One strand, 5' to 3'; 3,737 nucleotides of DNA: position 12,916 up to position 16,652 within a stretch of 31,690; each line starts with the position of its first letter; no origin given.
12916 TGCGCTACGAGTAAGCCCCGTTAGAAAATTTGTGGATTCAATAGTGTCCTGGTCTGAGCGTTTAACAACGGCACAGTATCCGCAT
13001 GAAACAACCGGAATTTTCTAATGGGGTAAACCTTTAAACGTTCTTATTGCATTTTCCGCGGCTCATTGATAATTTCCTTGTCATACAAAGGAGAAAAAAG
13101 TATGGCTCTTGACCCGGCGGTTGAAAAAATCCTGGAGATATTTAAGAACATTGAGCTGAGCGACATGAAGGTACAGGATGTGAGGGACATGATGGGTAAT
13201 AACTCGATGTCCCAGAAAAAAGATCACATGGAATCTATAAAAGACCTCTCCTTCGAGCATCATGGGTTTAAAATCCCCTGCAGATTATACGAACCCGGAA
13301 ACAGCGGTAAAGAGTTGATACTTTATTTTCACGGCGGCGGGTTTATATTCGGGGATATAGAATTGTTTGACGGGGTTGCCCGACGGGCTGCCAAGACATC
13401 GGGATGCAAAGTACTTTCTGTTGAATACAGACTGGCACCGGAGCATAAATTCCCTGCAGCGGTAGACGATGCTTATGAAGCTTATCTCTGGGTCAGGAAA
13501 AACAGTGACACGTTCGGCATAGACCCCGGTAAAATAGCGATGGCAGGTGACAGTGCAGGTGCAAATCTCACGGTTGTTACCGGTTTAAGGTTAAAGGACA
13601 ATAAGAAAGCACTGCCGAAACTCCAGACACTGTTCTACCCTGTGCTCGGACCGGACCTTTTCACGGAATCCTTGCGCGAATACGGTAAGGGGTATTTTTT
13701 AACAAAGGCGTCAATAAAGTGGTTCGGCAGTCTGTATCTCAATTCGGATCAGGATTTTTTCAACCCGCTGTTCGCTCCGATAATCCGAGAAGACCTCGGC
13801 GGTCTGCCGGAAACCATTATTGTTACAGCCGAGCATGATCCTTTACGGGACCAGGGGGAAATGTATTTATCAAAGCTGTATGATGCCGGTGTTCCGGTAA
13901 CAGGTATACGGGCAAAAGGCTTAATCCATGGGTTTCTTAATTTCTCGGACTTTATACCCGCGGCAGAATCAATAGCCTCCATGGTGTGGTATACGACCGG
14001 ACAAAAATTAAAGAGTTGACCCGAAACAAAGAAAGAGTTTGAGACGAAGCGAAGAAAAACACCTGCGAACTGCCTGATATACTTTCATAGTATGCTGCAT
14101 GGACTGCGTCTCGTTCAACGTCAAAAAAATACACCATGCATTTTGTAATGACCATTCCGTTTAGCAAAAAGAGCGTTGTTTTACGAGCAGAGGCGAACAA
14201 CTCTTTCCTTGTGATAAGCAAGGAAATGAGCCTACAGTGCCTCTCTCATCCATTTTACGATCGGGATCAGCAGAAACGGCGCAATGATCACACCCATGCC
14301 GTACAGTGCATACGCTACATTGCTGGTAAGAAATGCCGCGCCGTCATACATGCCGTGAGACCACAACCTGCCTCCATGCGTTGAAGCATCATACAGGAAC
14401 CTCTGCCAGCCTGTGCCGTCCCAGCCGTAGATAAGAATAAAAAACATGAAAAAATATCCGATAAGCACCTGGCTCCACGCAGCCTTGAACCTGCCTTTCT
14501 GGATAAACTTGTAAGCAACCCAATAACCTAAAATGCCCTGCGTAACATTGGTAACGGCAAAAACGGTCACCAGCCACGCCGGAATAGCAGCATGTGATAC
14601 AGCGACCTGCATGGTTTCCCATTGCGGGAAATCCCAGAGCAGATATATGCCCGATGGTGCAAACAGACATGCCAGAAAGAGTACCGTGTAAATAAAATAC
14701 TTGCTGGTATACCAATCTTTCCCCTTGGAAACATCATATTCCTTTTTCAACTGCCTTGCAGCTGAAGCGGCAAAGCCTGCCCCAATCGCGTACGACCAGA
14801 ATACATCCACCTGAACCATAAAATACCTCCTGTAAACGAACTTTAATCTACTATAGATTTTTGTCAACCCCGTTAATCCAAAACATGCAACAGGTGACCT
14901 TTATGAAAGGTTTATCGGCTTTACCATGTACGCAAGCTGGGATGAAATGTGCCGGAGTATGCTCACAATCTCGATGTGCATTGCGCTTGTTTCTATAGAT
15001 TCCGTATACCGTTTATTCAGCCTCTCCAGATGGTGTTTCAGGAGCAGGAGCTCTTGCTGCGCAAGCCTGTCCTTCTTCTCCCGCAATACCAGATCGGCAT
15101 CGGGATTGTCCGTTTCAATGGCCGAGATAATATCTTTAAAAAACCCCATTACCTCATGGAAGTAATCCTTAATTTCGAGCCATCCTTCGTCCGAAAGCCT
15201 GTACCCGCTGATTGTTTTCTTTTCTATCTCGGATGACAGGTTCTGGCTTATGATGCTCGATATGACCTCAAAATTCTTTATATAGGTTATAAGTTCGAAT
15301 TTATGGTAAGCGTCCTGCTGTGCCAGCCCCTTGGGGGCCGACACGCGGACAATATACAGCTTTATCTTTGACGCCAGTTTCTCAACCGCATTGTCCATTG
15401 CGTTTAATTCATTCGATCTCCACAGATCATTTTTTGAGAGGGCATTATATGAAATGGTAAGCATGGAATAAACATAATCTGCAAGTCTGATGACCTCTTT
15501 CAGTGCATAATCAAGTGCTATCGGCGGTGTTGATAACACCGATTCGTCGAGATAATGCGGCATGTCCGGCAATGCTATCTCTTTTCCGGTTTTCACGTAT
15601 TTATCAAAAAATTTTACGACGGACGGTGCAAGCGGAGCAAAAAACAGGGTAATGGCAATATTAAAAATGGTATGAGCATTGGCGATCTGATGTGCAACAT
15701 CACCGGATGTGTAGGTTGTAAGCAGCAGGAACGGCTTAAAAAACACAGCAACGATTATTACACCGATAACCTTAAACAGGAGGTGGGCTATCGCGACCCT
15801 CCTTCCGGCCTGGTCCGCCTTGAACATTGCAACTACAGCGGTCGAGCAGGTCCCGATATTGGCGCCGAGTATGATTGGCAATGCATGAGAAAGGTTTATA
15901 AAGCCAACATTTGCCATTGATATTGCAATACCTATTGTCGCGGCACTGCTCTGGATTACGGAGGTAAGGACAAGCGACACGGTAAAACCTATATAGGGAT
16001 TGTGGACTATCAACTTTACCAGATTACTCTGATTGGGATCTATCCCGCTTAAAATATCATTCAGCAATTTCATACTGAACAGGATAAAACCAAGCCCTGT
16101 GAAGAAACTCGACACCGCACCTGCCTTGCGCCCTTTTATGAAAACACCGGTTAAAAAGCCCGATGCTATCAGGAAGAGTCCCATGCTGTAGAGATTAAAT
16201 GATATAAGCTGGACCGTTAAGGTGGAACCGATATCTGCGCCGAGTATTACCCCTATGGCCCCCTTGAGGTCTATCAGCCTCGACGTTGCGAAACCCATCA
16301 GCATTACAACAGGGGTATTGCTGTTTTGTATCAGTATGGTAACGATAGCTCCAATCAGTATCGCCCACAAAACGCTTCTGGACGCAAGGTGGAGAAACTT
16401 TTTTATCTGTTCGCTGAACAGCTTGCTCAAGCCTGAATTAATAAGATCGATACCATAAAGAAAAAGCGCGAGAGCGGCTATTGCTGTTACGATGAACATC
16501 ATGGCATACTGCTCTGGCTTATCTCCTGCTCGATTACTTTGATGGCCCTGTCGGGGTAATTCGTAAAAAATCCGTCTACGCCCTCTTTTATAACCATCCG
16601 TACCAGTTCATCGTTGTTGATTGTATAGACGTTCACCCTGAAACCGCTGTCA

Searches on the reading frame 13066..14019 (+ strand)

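Call 15: search_protein_families(library=pfam, proteins=[window:13066-14019:+])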
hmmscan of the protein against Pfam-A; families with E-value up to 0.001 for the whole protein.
window:13066-14019:+ (317 aa): 4 families
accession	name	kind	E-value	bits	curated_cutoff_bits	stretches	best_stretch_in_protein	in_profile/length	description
PF07859.19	Abhydrolase_3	-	2e-70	237.2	25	1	85-291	1-209/210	alpha/beta hydrolase fold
PF20434.5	BD-FAE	-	2e-20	73.7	26.8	1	75-179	4-113/215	BD-FAE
PF00135.34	COesterase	-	7.4e-07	28.9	27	1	84-170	105-198/515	Carboxylesterase family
PF10340.15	Say1_Mug180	-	3.8e-06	26.5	21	1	58-228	101-276/374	Steryl acetyl hydrolase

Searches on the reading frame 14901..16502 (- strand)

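Call 15: search_protein_families(library=pfam, proteins=[window:14901-16502:-])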
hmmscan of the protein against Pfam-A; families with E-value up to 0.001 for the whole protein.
window:14901-16502:- (533 aa): 2 families
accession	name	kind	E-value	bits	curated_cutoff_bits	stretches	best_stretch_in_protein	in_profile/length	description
PF02690.20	Na_Pi_cotrans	-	7.8e-48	162.4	29.1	2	13-148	1-136/137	Na+/Pi-cotransporter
PF01895.24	PhoU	-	1.2e-07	32.5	23.5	1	338-416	2-80/89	PhoU domain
